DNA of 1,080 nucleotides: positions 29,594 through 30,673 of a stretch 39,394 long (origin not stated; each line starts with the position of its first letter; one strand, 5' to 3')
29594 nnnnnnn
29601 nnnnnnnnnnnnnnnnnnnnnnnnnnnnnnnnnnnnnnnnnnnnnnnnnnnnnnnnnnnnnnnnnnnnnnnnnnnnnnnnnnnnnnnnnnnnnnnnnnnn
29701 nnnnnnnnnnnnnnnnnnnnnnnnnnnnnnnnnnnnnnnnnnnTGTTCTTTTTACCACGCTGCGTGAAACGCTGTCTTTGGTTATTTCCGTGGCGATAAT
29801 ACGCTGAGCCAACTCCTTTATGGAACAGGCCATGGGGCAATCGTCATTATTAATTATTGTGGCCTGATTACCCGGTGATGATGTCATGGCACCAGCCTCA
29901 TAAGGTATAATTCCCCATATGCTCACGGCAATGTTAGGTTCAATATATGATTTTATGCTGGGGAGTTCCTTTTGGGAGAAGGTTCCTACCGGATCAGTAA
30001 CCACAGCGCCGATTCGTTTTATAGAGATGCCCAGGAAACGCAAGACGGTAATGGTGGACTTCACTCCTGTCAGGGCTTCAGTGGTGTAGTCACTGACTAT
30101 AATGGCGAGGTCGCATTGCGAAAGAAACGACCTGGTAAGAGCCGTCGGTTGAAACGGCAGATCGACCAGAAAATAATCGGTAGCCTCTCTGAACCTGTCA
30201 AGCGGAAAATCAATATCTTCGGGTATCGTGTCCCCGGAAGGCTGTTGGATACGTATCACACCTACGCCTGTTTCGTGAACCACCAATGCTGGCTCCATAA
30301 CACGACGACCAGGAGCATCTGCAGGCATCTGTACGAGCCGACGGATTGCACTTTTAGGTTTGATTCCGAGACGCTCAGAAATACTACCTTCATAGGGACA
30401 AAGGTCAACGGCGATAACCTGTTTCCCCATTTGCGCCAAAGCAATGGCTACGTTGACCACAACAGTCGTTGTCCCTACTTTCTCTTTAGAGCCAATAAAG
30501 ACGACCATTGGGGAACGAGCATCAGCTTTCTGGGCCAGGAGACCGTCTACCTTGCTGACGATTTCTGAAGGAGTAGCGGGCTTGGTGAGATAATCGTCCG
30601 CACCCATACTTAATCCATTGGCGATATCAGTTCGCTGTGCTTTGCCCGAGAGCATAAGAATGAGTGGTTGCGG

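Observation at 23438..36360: Secretin-less type IV pilus locus that mixes T4a (PilM/N/O) and Tad (TadZ/CpaE-like) parts, with a kinase embedded in the operon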

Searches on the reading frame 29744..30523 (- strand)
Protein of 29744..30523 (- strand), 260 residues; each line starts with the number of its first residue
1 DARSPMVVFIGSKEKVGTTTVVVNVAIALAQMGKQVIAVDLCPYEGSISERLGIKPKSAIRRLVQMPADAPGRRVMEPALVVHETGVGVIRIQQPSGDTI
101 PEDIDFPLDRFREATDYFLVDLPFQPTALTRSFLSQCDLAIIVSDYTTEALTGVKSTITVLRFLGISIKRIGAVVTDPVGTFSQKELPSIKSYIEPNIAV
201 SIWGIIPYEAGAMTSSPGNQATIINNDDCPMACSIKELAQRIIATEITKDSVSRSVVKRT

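Call 15: search_protein_families(library=ncbifam, proteins=[window:29744-30511:-], max_evalue=1)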
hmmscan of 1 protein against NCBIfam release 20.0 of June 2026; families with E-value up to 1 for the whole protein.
seq(256 aa): 19 families
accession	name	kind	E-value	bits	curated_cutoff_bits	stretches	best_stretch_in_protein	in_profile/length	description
TIGR01969.1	minD_arch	subfamily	1.3e-11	44.2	201.75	2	3-36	3-36/251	cell division ATPase MinD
TIGR01968.1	minD_bact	equivalog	4.7e-08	32.7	212.9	2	3-36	4-37/261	septum site-determining protein MinD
TIGR03371.1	cellulose_yhjQ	equivalog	2.2e-06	27.3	157.85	1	6-40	7-41/246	cellulose biosynthesis protein BcsQ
NF007460.0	PRK10037.1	equivalog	1.5e-05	24.6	399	2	7-39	8-40/250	cellulose biosynthesis protein BcsQ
NF041546.1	ParA_partition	equivalog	2.5e-05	23.9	180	1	6-39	5-38/203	ParA family partition ATPase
TIGR03815.1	CpaE_hom_Actino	equivalog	0.00066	18.9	154.45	1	6-152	117-264/340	septum site-determining protein Ssd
NF041136.1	MrpORP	equivalog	0.0014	17.9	450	1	4-164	9-170/365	iron-sulfur cluster carrier protein MrpORP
TIGR01287.1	nifH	equivalog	0.0022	17.3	394.35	1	8-56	7-55/275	nitrogenase iron protein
TIGR03018.1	pepcterm_TyrKin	hypoth_equivalog_domain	0.0022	17.3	230.65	1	6-63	41-99/207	XrtA-associated tyrosine autokinase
NF047398.1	AAA_KGGVGR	domain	0.0049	17.2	90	1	2-37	4-39/190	KGGVGR-motif variant AAA ATPase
TIGR01007.1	eps_fam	subfamily_domain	0.0056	16.2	108.05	1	8-36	25-53/204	polysaccharide biosynthesis tyrosine autokinase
NF008669.0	PRK11670.1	equivalog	0.0063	15.5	348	1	8-51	115-158/369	iron-sulfur cluster carrier protein ApbC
NF009701.0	PRK13230.1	subfamily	0.016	14.3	350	1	8-44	8-44/291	nitrogenase reductase-like protein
NF010443.0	PRK13869.1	subfamily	0.044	12.5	446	1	9-57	130-177/405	plasmid-partitioning protein RepA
TIGR03453.1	partition_RepA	equivalog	0.055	12.3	348.45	1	12-53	116-156/387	plasmid partitioning protein RepA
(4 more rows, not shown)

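Call 19: search_solved_structures(query=window:29744-30511:-, max_evalue=10, show_alignments=3)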
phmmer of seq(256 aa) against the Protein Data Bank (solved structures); distinct sequences matched with E-value up to 10: 37.
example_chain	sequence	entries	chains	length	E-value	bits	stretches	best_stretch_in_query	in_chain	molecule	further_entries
1hyq_A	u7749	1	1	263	6.2e-08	35.5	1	8-239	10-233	CELL DIVISION INHIBITOR (MIND-1)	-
2bek_A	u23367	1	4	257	9.6e-08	34.9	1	7-240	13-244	SEGREGATION PROTEIN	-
1wcv_1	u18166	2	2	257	2.5e-07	33.6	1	7-240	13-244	SEGREGATION PROTEIN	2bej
4v02_A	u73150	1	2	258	1.7e-05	27.5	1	3-243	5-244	SITE-DETERMINING PROTEIN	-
4v03_A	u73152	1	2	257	4.5e-05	26.1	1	3-243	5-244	SITE-DETERMINING PROTEIN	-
8ray_B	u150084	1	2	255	0.00012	24.7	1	7-172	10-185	ParA family protein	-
8pb9_A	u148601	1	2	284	0.00034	23.3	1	3-61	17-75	Antiactivator FleN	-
8p53_A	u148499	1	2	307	0.00041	23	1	3-61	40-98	Antiactivator FleN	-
5j1j_A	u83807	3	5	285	0.00085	22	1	3-61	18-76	Site-determining protein | Transcriptional antiactivator FleN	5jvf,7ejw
6ybu_A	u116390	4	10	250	0.001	21.7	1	7-140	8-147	Bacterial cellulose secretion regulator BcsQ | Cell division protein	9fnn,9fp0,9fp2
6ybb_A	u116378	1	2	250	0.0011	21.6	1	7-140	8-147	Bacterial cellulose secretion regulator BcsQ, R156E mutant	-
6yar_A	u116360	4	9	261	0.0012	21.5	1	7-140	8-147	Bacterial cellulose secretion regulator BcsQ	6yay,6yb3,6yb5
1ion_A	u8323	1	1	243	0.0017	21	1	5-164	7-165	PROBABLE CELL DIVISION INHIBITOR MIND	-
1g3q_A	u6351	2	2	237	0.0065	19.1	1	5-168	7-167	CELL DIVISION INHIBITOR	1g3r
5k5z_A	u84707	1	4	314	0.016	17.8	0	103-151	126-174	ParA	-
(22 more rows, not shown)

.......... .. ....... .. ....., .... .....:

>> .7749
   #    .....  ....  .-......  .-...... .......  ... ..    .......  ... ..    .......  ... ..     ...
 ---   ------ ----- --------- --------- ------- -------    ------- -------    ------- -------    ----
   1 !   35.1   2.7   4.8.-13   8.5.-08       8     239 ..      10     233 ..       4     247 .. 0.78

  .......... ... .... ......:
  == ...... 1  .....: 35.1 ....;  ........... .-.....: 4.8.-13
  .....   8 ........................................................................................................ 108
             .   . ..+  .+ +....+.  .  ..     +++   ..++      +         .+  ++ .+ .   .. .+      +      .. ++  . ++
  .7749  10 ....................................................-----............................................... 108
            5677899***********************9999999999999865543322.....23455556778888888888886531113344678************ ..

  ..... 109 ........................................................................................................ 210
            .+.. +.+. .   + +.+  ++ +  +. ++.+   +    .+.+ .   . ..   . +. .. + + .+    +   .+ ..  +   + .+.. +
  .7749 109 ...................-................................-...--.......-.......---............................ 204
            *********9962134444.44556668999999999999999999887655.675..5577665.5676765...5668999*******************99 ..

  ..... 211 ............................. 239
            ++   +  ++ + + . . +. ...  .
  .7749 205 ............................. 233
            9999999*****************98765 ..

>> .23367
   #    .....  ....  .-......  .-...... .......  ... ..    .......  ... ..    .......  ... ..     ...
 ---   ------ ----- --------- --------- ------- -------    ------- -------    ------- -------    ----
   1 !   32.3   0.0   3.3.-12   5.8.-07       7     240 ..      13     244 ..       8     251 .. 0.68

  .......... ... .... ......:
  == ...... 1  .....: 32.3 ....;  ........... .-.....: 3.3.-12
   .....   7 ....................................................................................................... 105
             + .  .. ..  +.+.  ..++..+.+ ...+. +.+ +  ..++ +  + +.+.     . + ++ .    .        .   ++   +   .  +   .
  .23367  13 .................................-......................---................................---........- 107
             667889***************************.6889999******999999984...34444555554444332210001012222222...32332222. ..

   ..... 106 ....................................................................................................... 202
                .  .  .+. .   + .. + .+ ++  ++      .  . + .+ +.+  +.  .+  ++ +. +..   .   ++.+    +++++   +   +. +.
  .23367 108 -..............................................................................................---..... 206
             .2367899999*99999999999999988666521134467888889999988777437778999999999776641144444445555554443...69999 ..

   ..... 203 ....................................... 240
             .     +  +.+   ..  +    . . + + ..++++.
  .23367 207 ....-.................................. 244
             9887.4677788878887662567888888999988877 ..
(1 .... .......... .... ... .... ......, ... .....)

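Call 44: search_dna_similar(query=window:29744-30523:-, collection=plasmids, mode=protein, max_evalue=0.001, max_rows=40)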
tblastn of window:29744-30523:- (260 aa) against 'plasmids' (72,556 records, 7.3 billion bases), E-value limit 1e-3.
Records with a match: 19; places in all: 19; records where one place covers at least 80% of the query: 0.
Best place of each record, by identity: <60% 19.
By first word of the organism name: Sinorhizobium 12; Skermanella 3; Pseudomonas 2; Brachybacterium 1; Persicobacter 1.
By predicted mobility (MOB-suite, as given by PLSDB): conjugative 13; non-mobilizable 4; mobilizable 2.
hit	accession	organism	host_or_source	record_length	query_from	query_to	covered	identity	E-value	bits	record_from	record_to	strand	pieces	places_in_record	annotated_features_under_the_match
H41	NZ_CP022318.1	Brachybacterium avium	Vultur gryphus,mono isolate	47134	3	150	57%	31.9%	2e-4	50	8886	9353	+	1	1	ParA family protein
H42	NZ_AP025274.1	Pseudomonas alcaligenes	Homo sapiens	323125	6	175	65%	25.1%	5e-4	49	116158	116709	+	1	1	AAA family ATPase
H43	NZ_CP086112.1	Skermanella rosea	single cell,hydrocarbon-contaminated ...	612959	6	145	54%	30.4%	3e-7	58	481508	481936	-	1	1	cellulose synthase operon protein YhjQ/BcsQ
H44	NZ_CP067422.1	Skermanella sp. TT6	Homo sapiens,single cell,skin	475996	6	145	54%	30.4%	4e-7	58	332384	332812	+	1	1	AAA family ATPase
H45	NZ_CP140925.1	Sinorhizobium medicae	Medicago lupulina,whole organism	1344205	6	164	61%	26.4%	4e-4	49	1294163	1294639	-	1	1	record has no annotation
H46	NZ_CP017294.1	Pseudomonas aeruginosa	Homo sapiens,blood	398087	6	175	65%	24.6%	8e-4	48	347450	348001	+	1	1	AAA family ATPase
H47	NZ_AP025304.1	Persicobacter psychrovividus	-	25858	6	177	66%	24.2%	5e-4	49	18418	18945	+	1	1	ParA family protein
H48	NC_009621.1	Sinorhizobium medicae WSM419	-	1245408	6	164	61%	25.8%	8e-4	48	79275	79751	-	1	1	record has no annotation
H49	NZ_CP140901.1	Sinorhizobium medicae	Medicago lupulina,whole organism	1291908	6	164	61%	25.8%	8e-4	48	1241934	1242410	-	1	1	record has no annotation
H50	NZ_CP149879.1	Sinorhizobium medicae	Medicago sativa,Cell Culture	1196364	6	164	61%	25.8%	8e-4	48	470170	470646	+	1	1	record has no annotation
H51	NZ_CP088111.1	Sinorhizobium medicae WSM1115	cell culture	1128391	6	164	61%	25.8%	9e-4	48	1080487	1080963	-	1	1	record has no annotation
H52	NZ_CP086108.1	Skermanella mucosa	single cell,crude oil contaminated ...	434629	6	145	54%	28.9%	3e-5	52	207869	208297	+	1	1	AAA family ATPase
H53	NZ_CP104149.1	Sinorhizobium medicae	Trigonella foenum-graecum,cell culture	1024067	6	162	60%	25.5%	7e-4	48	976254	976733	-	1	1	record has no annotation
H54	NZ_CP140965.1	Sinorhizobium medicae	Medicago lupulina,whole organism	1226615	6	162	60%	25.5%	7e-4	48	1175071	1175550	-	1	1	record has no annotation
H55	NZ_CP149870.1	Sinorhizobium medicae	Melilotus albus,Cell Culture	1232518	6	162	60%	25.5%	7e-4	48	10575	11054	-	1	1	record has no annotation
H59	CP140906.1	Sinorhizobium medicae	Medicago lupulina,whole organism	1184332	6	162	60%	25.5%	7e-4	48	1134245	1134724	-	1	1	AAA family ATPase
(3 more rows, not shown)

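Call 47: get_annotated_region(hit=H59, flank=7000)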
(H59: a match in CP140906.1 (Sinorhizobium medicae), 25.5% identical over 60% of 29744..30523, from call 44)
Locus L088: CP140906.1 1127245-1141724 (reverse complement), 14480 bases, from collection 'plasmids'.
description: Sinorhizobium medicae strain ml29 plasmid pSymA, complete sequence
organism: Sinorhizobium medicae (NCBI taxid 110321)
taxonomy: Bacteria; Pseudomonadota; Alphaproteobacteria; Hyphomicrobiales; Rhizobiaceae; Sinorhizobium; Sinorhizobium medicae
host: -; source: Medicago lupulina,whole organism; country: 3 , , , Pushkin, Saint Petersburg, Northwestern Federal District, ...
typing (MOB-suite, as given by PLSDB): conjugative; relaxase MOBP,MOBQ; mating-pair formation MPF_T
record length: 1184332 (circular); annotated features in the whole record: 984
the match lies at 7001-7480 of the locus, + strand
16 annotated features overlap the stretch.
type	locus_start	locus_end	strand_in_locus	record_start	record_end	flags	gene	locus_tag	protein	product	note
CDS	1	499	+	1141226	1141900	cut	-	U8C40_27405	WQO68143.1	GntR family transcriptional regulator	-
CDS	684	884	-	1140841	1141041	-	-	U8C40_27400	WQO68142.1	hypothetical protein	-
CDS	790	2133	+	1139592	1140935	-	-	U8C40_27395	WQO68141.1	type II and III secretion system protein family protein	-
CDS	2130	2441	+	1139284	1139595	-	-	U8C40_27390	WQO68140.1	hypothetical protein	-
CDS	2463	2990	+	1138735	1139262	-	-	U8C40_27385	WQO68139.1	tetratricopeptide repeat protein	-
CDS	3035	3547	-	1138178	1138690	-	-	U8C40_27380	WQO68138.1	pilus assembly protein N-terminal domain-containing protein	-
CDS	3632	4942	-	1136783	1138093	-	-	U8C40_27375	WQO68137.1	pilus assembly protein TadG-related protein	-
CDS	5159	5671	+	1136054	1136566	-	-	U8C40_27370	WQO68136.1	prepilin peptidase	-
CDS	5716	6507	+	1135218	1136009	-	cpaB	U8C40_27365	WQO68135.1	Flp pilus assembly protein CpaB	-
CDS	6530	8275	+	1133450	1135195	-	-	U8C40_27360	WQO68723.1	AAA family ATPase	-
CDS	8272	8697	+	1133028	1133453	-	-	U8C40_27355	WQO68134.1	TadE/TadG family type IV pilus assembly protein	-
CDS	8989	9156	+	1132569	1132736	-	-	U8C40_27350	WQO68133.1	Flp family type IVb pilin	-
CDS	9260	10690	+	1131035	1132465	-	-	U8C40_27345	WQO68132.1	CpaF family protein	-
CDS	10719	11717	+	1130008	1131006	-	-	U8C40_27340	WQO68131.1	type II secretion system F family protein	-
CDS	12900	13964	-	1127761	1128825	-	-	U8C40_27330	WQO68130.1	chemotaxis protein CheB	-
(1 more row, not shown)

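Call 56: search_dna_similar(query=L088:6530-7750:+, collection=plasmids, mode=protein, max_evalue=1e-8, max_rows=40, rows=spread)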
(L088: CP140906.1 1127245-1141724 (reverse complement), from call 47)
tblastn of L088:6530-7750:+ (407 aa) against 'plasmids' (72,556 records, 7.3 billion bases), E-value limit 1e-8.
Records with a match: 121; places in all: 121; records where one place covers at least 80% of the query: 88.
Best place of each record, by identity: >=99% 10; 95-99% 2; 90-95% 49; 80-90% 3; 60-80% 8; <60% 49.
By first word of the organism name: Sinorhizobium 75; Azospirillum 13; Burkholderia 6; Vibrio 4; Skermanella 3; Caballeronia 3; Sulfitobacter 3; Microvirga 2; Ciceribacter 1; Pelagibacterium 1; and 10 more.
By predicted mobility (MOB-suite, as given by PLSDB): conjugative 70; non-mobilizable 43; mobilizable 8.
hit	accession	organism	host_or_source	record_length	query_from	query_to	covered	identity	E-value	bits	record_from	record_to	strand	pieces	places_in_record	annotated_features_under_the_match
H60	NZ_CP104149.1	Sinorhizobium medicae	Trigonella foenum-graecum,cell culture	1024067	1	393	97%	100.0%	0e+0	704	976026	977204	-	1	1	record has no annotation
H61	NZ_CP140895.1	Sinorhizobium medicae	Medicago lupulina,whole organism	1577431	1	393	97%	100.0%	0e+0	704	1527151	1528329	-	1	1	record has no annotation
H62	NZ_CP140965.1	Sinorhizobium medicae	Medicago lupulina,whole organism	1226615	1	393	97%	100.0%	0e+0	704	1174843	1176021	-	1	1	record has no annotation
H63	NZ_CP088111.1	Sinorhizobium medicae WSM1115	cell culture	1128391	1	393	97%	99.5%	0e+0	701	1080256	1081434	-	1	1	record has no annotation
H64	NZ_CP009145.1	Sinorhizobium meliloti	Medicago orbicularis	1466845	1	393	97%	93.4%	0e+0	668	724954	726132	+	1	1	none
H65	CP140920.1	Sinorhizobium meliloti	Medicago lupulina,whole organism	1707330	1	393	97%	93.4%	0e+0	668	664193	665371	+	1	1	AAA family ATPase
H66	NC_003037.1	Sinorhizobium meliloti 1021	-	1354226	1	393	97%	93.4%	0e+0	668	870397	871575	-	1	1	none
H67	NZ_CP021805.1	Sinorhizobium meliloti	Medicago truncatula,Single Cell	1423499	1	393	97%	93.4%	0e+0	668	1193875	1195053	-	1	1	none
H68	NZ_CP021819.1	Sinorhizobium meliloti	Medicago truncatula,Single Cell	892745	1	393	97%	93.4%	0e+0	668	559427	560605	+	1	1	AAA family ATPase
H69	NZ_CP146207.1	Sinorhizobium meliloti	-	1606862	1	393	97%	93.4%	0e+0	668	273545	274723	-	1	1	none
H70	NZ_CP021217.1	Sinorhizobium meliloti RU11/001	-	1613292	1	393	97%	93.4%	0e+0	666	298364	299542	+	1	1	none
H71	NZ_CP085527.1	Sinorhizobium meliloti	Medicago,cell culture,lupulina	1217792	1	393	97%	93.1%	0e+0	666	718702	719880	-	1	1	none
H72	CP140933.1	Sinorhizobium meliloti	Medicago lupulina,whole organism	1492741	1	393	97%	93.1%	0e+0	666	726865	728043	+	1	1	AAA family ATPase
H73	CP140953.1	Sinorhizobium meliloti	Medicago lupulina,whole organism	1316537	1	393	97%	93.1%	0e+0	666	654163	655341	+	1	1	AAA family ATPase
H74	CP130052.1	Sinorhizobium meliloti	Medicago,Cell culture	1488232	1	393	97%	93.1%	0e+0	666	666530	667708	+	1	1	AAA family ATPase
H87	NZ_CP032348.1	Azospirillum brasilense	soil sample,Agricultural field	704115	57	372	78%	31.6%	8e-16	87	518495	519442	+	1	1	AAA family ATPase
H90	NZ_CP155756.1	Sphingomonas parapaucimobilis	Chinese cabbage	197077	57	391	82%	28.8%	2e-13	79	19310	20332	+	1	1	pilus assembly protein CpaE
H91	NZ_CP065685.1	Burkholderia humptydooensis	-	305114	74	392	78%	30.1%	1e-20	102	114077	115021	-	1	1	AAA family ATPase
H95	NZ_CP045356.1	Vibrio sp. THAF64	pure culture,Surface of a sandy ...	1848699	102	392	71%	30.0%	3e-19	97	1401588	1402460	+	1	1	none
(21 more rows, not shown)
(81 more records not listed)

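Call 57: get_annotated_region(hit=H90, flank=5000)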
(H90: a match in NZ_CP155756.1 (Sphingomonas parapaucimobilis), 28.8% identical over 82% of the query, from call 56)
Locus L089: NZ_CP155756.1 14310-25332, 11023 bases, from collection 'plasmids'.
description: Sphingomonas parapaucimobilis strain YK209 plasmid unnamed7, complete sequence
organism: Sphingomonas parapaucimobilis (NCBI taxid 28213)
taxonomy: Bacteria; Pseudomonadota; Alphaproteobacteria; Sphingomonadales; Sphingomonadaceae; Sphingomonas; Sphingomonas parapaucimobilis
host: -; source: Chinese cabbage; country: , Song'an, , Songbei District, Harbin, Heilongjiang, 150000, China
typing (MOB-suite, as given by PLSDB): non-mobilizable
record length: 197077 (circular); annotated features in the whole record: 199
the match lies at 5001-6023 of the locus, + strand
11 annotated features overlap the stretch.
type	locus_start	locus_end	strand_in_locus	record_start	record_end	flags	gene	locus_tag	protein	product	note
CDS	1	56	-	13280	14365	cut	-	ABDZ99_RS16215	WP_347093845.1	FAD-dependent oxidoreductase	-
CDS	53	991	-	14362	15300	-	-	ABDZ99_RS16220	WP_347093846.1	alpha/beta fold hydrolase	-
CDS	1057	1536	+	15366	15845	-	-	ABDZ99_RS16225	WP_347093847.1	prepilin peptidase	-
CDS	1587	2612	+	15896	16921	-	cpaB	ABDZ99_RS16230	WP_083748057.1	Flp pilus assembly protein CpaB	-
CDS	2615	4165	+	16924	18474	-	-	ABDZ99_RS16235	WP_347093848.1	type II and III secretion system protein family protein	-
CDS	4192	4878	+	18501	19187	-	-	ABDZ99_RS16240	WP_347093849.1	CpaD family pilus assembly lipoprotein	-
CDS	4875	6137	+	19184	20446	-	-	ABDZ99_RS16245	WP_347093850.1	pilus assembly protein CpaE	-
CDS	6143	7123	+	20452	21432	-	-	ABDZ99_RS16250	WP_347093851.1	type II secretion system F family protein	-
CDS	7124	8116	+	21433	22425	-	-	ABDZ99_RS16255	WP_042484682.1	type II secretion system F family protein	-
CDS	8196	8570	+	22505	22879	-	-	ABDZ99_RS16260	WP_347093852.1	hypothetical protein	-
CDS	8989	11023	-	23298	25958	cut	ppdK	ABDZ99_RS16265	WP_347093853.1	pyruvate, phosphate dikinase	GO:0015976 - carbon utilization [Evidence IEA]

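Call 58: get_annotated_region(hit=H91, flank=5000)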
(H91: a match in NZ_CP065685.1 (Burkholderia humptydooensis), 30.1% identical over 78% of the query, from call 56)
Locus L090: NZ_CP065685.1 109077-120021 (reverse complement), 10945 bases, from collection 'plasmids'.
description: Burkholderia humptydooensis strain FDAARGOS_899 plasmid unnamed, complete sequence
organism: Burkholderia humptydooensis (NCBI taxid 430531)
taxonomy: Bacteria; Pseudomonadota; Betaproteobacteria; Burkholderiales; Burkholderiaceae; Burkholderia; Burkholderia humptydooensis
host: -; source: -; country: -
typing (MOB-suite, as given by PLSDB): conjugative; replicon rep_cluster_523; relaxase MOBF; mating-pair formation MPF_F
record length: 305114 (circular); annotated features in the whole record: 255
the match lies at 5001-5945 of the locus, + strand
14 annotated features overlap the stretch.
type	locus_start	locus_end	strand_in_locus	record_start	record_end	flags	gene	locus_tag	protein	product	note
CDS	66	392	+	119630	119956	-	-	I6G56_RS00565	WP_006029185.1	H-NS histone family protein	-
CDS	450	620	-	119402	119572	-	-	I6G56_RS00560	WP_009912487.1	hypothetical protein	-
CDS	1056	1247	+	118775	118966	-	-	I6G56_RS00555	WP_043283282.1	pilus assembly protein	-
CDS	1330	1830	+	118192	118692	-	-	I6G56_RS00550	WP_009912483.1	prepilin peptidase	-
CDS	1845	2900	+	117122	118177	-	cpaB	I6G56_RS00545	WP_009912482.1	Flp pilus assembly protein CpaB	-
CDS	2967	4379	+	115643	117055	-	-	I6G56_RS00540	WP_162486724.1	type II and III secretion system protein family protein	-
CDS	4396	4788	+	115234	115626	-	-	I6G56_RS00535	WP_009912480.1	CpaD family pilus assembly lipoprotein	-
CDS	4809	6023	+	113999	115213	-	-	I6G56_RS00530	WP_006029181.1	AAA family ATPase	-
CDS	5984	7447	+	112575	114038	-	-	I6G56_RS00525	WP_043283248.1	CpaF family protein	-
CDS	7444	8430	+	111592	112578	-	-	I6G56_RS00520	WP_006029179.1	type II secretion system F family protein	-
CDS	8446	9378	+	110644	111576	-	-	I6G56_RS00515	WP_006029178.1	type II secretion system F family protein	-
CDS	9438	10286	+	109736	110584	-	-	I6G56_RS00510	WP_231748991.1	tetratricopeptide repeat protein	-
CDS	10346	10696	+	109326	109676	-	-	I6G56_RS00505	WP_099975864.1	TadE/TadG family type IV pilus assembly protein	-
CDS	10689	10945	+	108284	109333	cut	-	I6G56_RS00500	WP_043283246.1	TadG family pilus assembly protein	-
